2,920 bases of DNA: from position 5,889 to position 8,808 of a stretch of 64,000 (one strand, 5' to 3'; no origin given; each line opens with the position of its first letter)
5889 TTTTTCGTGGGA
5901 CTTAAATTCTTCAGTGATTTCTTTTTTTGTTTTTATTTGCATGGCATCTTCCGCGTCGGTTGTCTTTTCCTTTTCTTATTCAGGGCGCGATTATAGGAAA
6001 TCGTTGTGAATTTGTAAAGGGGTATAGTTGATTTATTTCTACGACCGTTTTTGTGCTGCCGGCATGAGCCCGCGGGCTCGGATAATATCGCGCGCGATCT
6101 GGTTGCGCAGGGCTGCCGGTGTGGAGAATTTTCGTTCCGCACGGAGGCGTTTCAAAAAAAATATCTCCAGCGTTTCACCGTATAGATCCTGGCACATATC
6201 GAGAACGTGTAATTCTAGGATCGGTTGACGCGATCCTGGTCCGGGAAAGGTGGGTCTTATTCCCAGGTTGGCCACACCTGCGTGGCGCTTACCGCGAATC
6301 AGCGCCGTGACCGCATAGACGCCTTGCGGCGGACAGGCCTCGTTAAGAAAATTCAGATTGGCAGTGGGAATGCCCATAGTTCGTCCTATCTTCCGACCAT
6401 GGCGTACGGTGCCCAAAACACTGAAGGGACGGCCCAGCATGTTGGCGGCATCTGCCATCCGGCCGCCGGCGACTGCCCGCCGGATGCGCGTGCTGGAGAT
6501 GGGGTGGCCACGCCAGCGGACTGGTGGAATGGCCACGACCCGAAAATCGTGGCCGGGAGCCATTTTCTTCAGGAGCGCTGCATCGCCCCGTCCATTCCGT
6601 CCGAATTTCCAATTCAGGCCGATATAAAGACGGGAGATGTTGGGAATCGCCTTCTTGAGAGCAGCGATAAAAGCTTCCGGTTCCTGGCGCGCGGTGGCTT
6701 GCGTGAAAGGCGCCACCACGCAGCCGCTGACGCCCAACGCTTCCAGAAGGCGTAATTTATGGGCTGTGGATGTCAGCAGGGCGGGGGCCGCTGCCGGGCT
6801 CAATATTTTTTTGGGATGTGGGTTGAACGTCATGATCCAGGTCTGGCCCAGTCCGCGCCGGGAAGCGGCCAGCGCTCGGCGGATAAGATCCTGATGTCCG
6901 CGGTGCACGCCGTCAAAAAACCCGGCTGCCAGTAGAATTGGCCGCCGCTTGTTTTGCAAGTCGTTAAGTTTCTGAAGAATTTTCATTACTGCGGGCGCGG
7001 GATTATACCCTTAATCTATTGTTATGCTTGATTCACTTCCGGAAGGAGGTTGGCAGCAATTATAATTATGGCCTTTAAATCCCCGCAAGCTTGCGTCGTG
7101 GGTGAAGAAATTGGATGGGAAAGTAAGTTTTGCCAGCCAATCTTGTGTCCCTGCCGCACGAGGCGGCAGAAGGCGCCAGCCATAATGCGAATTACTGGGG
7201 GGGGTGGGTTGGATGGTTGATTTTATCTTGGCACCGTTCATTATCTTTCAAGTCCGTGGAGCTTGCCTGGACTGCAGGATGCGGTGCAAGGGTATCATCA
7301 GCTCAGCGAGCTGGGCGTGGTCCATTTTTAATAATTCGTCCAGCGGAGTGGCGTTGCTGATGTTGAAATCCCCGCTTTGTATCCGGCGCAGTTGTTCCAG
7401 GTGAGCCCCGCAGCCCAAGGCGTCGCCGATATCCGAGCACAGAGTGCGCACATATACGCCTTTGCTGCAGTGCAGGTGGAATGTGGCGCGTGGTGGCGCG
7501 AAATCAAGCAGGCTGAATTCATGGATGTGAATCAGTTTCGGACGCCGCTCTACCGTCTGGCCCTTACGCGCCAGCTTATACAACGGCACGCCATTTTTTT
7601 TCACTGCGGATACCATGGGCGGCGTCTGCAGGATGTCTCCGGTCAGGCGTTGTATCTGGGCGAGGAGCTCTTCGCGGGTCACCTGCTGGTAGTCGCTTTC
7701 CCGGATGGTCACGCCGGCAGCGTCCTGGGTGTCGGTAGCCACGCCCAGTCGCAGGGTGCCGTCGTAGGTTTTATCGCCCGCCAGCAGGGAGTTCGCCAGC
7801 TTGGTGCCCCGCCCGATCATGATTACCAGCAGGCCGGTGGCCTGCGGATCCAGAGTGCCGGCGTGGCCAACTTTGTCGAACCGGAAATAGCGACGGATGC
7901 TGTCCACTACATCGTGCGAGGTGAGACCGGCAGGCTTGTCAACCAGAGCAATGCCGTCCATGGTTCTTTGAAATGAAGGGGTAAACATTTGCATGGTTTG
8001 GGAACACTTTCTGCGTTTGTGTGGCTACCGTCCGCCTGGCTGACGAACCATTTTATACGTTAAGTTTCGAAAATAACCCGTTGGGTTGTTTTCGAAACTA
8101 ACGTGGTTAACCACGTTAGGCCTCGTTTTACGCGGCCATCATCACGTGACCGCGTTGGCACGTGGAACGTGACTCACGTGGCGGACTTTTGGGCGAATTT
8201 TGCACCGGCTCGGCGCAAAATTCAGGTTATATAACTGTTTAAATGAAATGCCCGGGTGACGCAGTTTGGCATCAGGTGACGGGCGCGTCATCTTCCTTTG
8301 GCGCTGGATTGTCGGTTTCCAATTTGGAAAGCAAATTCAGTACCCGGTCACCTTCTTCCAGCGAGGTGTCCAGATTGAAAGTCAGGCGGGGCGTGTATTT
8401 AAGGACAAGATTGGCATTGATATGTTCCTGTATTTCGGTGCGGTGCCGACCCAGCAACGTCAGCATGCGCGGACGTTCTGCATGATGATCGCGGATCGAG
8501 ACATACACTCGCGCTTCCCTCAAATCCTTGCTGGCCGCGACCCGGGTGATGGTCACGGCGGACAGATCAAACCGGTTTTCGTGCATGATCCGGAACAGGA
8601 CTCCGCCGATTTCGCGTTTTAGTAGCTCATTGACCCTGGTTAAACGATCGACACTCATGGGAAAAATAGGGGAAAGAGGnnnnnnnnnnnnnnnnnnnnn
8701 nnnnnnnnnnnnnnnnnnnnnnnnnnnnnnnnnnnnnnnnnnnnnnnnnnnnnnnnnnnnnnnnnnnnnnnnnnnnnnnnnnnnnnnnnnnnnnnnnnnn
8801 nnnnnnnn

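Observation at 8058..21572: A ~170-bp CACGTG-palindrome element occurs twice, both copies in sense orientation relative to local transcription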

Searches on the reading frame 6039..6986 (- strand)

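Call 8: search_protein_families(library=ncbifam, proteins=[window:6039-6986:-])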
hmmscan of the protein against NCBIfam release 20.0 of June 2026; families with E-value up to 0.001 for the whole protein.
window:6039-6986:- (315 aa): 11 families
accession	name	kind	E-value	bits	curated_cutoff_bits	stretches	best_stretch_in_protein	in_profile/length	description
NF004160.0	PRK05627.1-3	equivalog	9.2e-81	271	295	1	2-311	2-322/325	bifunctional riboflavin kinase/FAD synthetase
NF004159.0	PRK05627.1-2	equivalog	1.7e-74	250.8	306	1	2-310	3-309/326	bifunctional riboflavin kinase/FAD synthetase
NF004162.0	PRK05627.1-5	equivalog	2.5e-73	247.2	241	1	16-306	14-297/304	bifunctional riboflavin kinase/FAD synthetase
NF004163.0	PRK05627.1-6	equivalog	2.5e-72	243.6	315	1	1-308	1-307/313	bifunctional riboflavin kinase/FAD synthetase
TIGR00083.1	ribF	equivalog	2.7e-70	237.1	184.35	1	19-306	2-287/290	riboflavin biosynthesis protein RibF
NF004161.0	PRK05627.1-4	equivalog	1e-62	212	461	1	11-305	14-308/324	bifunctional riboflavin kinase/FAD synthetase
NF004158.0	PRK05627.1-1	equivalog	3.2e-51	174.5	396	1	3-300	5-296/304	bifunctional riboflavin kinase/FAD synthetase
NF045965.1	RibF_rel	equivalog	7e-16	58.5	200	1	7-280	5-254/279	FAD synthase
NF005518.0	PRK07143.1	equivalog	5.4e-14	52.3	232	1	13-245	13-224/281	hypothetical protein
TIGR00125.1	cyt_tran_rel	domain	0.00021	21.4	27.7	1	20-41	4-25/65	adenylyltransferase/cytidyltransferase family protein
NF001985.0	PRK00777.1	subfamily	0.00061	19.9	104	0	22-42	11-31/157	pantetheine-phosphate adenylyltransferase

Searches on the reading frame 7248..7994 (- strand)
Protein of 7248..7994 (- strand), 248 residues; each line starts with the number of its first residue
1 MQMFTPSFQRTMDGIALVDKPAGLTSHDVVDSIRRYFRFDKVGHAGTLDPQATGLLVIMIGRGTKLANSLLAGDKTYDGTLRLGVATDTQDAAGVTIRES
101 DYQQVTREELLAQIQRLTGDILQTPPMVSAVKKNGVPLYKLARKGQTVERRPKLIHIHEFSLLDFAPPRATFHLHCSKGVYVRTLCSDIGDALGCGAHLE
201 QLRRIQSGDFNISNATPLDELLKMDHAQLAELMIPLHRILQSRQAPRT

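Call 8: search_protein_families(library=ncbifam, proteins=[window:7248-7994:-])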
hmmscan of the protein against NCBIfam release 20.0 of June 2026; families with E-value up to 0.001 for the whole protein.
window:7248-7994:- (248 aa): 3 families
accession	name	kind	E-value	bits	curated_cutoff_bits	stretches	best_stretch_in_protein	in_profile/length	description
TIGR00431.1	TruB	equivalog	3e-69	232.9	151.45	1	12-221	1-210/210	tRNA pseudouridine(55) synthase TruB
NF003280.0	PRK04270.1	equivalog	3.1e-44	151.1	242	1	12-224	30-207/323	RNA-guided pseudouridylation complex pseudouridine synthase subunit Cbf5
TIGR00425.1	CBF5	equivalog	3.4e-41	141.4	238.15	1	13-222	34-208/322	RNA-guided pseudouridylation complex pseudouridine synthase subunit Cbf5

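Call 11: find_encoding_contigs(protein=window:7248-7994:-, flank=10000, max_places=10)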
Protein window:7248-7994:- (248 aa): no gene with exactly this product is on record in the collection.

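Call 17: find_homologous_proteins(query=window:7248-7994:-, max_evalue=1e-30)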
Query window:7248-7994:- (248 aa): 7998 proteins with E <= 1e-30 among 8000 candidates; the best 120 are listed.
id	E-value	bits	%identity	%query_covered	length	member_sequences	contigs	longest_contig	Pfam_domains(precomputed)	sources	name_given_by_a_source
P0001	1.3e-160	551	100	100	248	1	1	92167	PF01509.24,PF16198.11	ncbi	-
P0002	8.7e-142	489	89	100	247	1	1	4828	PF01509.24,PF16198.11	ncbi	-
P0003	4.0e-133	461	81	100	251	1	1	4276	PF01509.24,PF16198.11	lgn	-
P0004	1.1e-125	436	80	100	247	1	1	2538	PF01509.24,PF16198.11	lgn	-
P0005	1.6e-124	432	80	95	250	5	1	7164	PF01509.24,PF16198.11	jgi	jgi:tRNA pseudouridine55 synthase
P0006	4.1e-124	431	79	99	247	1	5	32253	PF01509.24,PF16198.11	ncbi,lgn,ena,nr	ncbi:MAG: tRNA pseudouridine(55) synthase TruB [Kiritimatiellae bacterium]|nr:tRNA pseudouridine(55)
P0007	1.7e-123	429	80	98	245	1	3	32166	PF01509.24,PF16198.11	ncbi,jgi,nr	ncbi:MAG: tRNA pseudouridine(55) synthase TruB [Verrucomicrobia bacterium]|nr:tRNA pseudouridine(55)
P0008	1.7e-120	419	76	99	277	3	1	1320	PF01509.24,PF16198.11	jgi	-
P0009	2.0e-120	419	76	99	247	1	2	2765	PF01509.24,PF16198.11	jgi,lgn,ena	-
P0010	5.7e-120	418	76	98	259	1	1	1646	PF01509.24,PF16198.11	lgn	-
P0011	5.5e-118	411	76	96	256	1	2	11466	PF01509.24,PF16198.11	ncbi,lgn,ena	-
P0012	6.2e-112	391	74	96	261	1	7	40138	PF01509.24,PF16198.11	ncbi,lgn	-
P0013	5.9e-110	385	74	92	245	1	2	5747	PF01509.24,PF16198.11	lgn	-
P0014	1.5e-109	383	69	96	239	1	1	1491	PF01509.24,PF16198.11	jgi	jgi:tRNA pseudouridine55 synthase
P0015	1.4e-107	377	70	94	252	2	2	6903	PF01509.24,PF16198.11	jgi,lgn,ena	-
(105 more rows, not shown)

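Call 18: find_encoding_contigs(protein=P0001, flank=3000, max_places=3)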
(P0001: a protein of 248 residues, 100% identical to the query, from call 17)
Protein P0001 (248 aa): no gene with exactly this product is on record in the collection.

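Call 19: find_encoding_contigs(protein=P0002, flank=5000, max_places=3)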
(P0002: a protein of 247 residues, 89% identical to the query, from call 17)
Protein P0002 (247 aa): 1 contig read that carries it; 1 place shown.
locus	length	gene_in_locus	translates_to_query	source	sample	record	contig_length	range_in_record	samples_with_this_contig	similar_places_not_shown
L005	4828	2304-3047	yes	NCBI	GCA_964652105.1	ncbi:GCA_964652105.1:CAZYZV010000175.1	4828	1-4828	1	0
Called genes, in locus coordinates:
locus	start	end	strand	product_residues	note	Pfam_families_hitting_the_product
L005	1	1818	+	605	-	?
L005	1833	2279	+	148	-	PF02033:RBFA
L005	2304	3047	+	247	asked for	PF01509:TruB_N, PF16198:TruB_C_2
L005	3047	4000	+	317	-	PF06574:FAD_syn, PF01687:Flavokinase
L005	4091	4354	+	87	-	PF00312:Ribosomal_S15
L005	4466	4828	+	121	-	?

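Call 20: find_encoding_contigs(protein=P0006, flank=5000, max_places=5)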
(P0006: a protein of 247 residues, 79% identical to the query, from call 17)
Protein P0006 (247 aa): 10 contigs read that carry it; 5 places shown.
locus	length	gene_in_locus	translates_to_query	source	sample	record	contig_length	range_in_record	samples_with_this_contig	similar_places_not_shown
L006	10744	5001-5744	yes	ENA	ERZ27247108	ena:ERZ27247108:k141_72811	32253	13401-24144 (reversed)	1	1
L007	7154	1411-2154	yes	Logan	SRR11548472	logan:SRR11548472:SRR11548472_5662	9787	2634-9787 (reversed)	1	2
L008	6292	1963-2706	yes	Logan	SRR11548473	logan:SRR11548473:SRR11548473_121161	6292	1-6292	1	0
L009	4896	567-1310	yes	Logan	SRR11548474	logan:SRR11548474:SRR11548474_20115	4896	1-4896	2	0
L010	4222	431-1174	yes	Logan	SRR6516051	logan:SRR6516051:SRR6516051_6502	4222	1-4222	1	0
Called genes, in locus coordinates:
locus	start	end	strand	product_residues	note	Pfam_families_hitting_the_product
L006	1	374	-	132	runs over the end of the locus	PF00380:Ribosomal_S9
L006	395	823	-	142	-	PF00572:Ribosomal_L13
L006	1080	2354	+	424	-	PF08529:NusA_N, PF00575:S1 (weak), PF13184:KH_NusA_1st, PF26594:KH_NusA_2nd, PF14520:HHH_5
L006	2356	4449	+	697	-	PF04760:IF2_N, PF00009:GTP_EFTU, PF01926:MMR_HSR1, PF03144:GTP_EFTU_D2 (faint), PF22042:EF-G_D2, PF11987:IF-2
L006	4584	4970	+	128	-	PF02033:RBFA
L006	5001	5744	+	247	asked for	PF01509:TruB_N, PF16198:TruB_C_2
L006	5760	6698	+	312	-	PF06574:FAD_syn, PF01687:Flavokinase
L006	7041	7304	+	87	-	PF00312:Ribosomal_S15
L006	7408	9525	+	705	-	PF01138:RNase_PH, PF03725:RNase_PH_C, PF03726:PNPase, PF01138:RNase_PH, PF00013:KH_1, PF00575:S1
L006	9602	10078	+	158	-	PF11969:DcpS_C, PF01230:HIT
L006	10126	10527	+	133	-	-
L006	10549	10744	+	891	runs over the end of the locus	PF00675:Peptidase_M16, PF05193:Peptidase_M16_C, PF00675:Peptidase_M16, PF05193:Peptidase_M16_C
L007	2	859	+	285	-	?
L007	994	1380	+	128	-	PF02033:RBFA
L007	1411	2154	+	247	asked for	PF01509:TruB_N, PF16198:TruB_C_2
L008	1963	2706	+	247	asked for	PF01509:TruB_N, PF16198:TruB_C_2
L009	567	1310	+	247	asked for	PF01509:TruB_N, PF16198:TruB_C_2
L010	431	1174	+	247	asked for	PF01509:TruB_N, PF16198:TruB_C_2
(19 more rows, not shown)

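Call 21: find_encoding_contigs(protein=P0007, flank=5000, max_places=3)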
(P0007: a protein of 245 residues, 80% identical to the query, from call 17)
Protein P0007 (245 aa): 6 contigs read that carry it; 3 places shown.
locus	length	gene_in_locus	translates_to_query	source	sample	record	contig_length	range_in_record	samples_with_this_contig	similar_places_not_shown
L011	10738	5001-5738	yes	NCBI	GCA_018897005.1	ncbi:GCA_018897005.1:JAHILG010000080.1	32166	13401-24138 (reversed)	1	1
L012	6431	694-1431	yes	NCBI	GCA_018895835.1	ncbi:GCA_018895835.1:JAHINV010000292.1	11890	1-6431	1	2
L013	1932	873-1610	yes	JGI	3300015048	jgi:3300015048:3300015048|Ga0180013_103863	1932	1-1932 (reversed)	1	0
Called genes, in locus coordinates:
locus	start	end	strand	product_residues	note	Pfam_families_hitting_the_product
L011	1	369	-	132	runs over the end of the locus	PF00380:Ribosomal_S9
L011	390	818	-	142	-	PF00572:Ribosomal_L13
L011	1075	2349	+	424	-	PF08529:NusA_N, PF00575:S1 (weak), PF13184:KH_NusA_1st, PF26594:KH_NusA_2nd, PF14520:HHH_5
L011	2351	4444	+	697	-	PF04760:IF2_N, PF00009:GTP_EFTU, PF01926:MMR_HSR1, PF03144:GTP_EFTU_D2 (faint), PF22042:EF-G_D2, PF11987:IF-2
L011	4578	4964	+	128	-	PF02033:RBFA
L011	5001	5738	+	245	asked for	PF01509:TruB_N, PF16198:TruB_C_2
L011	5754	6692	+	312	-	PF06574:FAD_syn, PF01687:Flavokinase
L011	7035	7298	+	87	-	PF00312:Ribosomal_S15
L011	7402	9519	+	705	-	PF01138:RNase_PH, PF03725:RNase_PH_C, PF03726:PNPase, PF01138:RNase_PH, PF00013:KH_1, PF00575:S1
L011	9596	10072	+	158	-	PF11969:DcpS_C, PF01230:HIT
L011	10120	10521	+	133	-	-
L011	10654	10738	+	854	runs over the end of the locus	PF00675:Peptidase_M16, PF05193:Peptidase_M16_C, PF00675:Peptidase_M16, PF05193:Peptidase_M16_C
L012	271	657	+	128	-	PF02033:RBFA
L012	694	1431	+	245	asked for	PF01509:TruB_N, PF16198:TruB_C_2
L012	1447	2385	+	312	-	PF06574:FAD_syn, PF01687:Flavokinase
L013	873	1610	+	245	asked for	PF01509:TruB_N, PF16198:TruB_C_2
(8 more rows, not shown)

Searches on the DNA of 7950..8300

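Call 32: search_rna_families(source=window, start=7950, end=8300, threshold=evalue, max_evalue=10)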
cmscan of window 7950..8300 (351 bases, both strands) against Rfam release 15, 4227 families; matches with E-value up to 10: 6.
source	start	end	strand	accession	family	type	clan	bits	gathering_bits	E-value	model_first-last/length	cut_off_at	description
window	8070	8195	-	RF01400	istR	Gene; antitoxin;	-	22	45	0.023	1-130/130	no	istR Hfq binding RNA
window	8059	8091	+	RF01813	rdlD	Gene; antitoxin;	-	13.9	50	4.2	1-66/66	no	rdlD antitoxin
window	7996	8068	+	RF02369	h2cR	Gene; sRNA;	-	13.2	70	8.9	1-137/137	no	h2cR sRNA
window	8252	8283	-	RF02044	CDKN2B-AS_2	Gene; lncRNA;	-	12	50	4.4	1-46/46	no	CDKN2B antisense RNA 1 convserved region 2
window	7971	7989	-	RF01072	TMV_UPD-PK3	Cis-reg;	-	10.1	34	8.2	1-19/31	no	Pseudoknot of upstream pseudoknot domain (UPD) of the 3'UTR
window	8270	8292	-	RF01145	sR14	Gene; snRNA; snoRNA; CD-box;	-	8.7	38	8.5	32-54/54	no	Small nucleolar RNA sR14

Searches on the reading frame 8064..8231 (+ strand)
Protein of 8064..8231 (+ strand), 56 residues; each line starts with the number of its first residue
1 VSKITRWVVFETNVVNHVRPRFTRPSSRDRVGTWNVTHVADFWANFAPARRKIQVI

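Call 42: find_homologous_proteins(query=window:8064-8231:+, max_evalue=10)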
Query window:8064-8231:+: no candidate shares three 5-residue words with the query. No homologue found.

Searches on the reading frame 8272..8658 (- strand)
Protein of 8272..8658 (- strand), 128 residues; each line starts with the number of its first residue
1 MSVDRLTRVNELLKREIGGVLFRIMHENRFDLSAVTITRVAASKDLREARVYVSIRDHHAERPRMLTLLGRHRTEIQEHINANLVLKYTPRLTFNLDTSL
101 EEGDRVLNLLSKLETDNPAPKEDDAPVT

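Call 8: search_protein_families(library=ncbifam, proteins=[window:8272-8658:-])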
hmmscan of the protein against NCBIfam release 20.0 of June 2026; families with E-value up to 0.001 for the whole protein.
window:8272-8658:- (128 aa): 8 families
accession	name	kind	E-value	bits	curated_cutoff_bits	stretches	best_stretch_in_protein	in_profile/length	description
TIGR00082.1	rbfA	equivalog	1e-17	64.7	51.15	1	4-115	5-114/115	30S ribosome-binding factor RbfA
NF001802.0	PRK00521.2-5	equivalog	6.7e-16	58.4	142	1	4-114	17-127/144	30S ribosome-binding factor RbfA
NF010388.0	PRK13815.1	equivalog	1e-13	51.3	167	1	5-119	4-116/122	ribosome-binding factor A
NF001806.0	PRK00521.3-4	equivalog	2.8e-09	37.4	136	1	7-115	8-114/118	30S ribosome-binding factor RbfA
NF010390.0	PRK13817.1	equivalog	4.9e-09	36.6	236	1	4-111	3-107/119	ribosome-binding factor A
NF010389.0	PRK13816.1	equivalog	9.1e-08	32.1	196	1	4-124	3-129/131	ribosome-binding factor A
NF010391.0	PRK13818.1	equivalog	5.4e-07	29.9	206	1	5-115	4-113/121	ribosome-binding factor A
NF001799.0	PRK00521.2-2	equivalog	0.0007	19.7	151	1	24-111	32-118/120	30S ribosome-binding factor RbfA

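Call 94: find_encoding_contigs(protein=window:8272-8658:-, flank=3000, max_places=10)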
Protein window:8272-8658:- (128 aa): 1 contig read that carries it; 1 place shown.
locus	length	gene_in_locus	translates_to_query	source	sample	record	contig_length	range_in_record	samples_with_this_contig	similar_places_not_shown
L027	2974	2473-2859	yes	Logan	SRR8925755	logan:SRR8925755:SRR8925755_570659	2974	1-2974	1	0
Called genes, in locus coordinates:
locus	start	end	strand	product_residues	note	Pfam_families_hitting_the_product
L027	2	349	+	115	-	?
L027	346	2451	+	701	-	PF04760:IF2_N, PF00025:Arf (weak), PF00009:GTP_EFTU, PF01926:MMR_HSR1, PF22042:EF-G_D2, PF11987:IF-2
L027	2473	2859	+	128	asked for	PF02033:RBFA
